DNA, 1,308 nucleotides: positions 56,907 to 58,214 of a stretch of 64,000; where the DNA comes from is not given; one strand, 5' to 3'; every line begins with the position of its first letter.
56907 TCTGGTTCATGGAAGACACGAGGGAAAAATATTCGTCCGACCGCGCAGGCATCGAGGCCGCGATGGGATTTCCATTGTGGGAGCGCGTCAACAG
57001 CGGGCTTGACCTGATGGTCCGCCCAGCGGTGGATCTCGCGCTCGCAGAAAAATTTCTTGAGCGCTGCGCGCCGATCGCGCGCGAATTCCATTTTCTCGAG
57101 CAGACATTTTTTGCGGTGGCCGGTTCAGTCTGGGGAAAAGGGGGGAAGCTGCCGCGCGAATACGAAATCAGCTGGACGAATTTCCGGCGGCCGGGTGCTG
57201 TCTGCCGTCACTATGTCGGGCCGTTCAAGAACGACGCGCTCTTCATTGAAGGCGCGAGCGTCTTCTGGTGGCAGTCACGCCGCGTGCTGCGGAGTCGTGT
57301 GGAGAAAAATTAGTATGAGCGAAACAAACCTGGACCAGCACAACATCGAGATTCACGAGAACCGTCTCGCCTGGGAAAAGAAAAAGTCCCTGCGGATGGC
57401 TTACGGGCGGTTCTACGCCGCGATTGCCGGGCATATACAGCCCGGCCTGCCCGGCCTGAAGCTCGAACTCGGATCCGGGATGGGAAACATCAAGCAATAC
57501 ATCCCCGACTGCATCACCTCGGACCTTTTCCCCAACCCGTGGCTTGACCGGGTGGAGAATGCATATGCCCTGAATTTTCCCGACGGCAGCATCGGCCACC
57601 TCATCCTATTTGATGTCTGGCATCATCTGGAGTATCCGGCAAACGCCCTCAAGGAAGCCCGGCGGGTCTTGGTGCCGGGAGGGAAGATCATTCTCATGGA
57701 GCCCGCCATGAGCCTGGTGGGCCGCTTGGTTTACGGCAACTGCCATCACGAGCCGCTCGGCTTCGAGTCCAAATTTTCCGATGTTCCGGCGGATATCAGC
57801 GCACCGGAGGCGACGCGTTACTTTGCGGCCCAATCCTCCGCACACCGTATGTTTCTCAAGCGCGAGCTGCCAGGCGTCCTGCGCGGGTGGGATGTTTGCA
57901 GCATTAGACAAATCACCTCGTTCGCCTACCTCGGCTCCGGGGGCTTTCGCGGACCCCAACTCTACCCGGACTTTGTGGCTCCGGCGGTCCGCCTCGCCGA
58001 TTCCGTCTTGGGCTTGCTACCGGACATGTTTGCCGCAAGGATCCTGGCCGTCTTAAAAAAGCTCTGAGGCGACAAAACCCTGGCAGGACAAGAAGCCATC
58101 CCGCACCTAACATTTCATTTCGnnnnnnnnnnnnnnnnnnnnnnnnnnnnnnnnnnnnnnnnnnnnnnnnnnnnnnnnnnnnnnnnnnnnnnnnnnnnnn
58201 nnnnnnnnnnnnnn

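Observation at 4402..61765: Recurrent module: polyprenyl-phosphate-type GT2 + SAM methyltransferase + GT-C-like membrane protein, with seven GT-C-like proteins in one locus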

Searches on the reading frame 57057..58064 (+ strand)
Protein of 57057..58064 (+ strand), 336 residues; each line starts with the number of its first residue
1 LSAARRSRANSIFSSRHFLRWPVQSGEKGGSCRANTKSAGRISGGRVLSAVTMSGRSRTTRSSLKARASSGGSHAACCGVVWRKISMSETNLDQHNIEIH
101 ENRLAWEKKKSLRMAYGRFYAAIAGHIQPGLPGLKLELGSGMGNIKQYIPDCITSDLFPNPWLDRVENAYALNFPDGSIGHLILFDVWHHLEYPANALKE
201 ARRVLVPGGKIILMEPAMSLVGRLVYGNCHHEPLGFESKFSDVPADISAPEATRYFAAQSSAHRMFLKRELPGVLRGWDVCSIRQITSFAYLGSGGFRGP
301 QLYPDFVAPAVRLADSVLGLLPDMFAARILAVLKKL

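Call 8: search_protein_families(library=pfam, proteins=[window:57057-58064:+], max_evalue=0.001)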
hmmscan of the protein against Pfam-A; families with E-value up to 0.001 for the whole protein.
window:57057-58064:+ (336 aa): 3 families
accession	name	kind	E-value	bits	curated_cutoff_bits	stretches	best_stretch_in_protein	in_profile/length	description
PF08241.18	Methyltransf_11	-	7.5e-10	39.8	21.2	1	165-213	47-95/95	Methyltransferase domain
PF13489.12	Methyltransf_23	-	5.1e-05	23.5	27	1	136-220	27-123/164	Methyltransferase domain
PF13649.12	Methyltransf_25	-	0.00078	20.5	27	0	167-209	53-97/97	Methyltransferase domain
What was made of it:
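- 57057..58067 (+): Separate class I SAM methyltransferase, a conserved neighbour of the fusion. PF08241 39.8 bits (call 8).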

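Call 79: search_protein_families(library=ncbifam, proteins=[window:57057-58064:+], max_evalue=0.00001)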
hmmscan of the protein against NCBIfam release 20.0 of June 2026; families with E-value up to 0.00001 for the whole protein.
window:57057-58064:+ (336 aa): 0 families
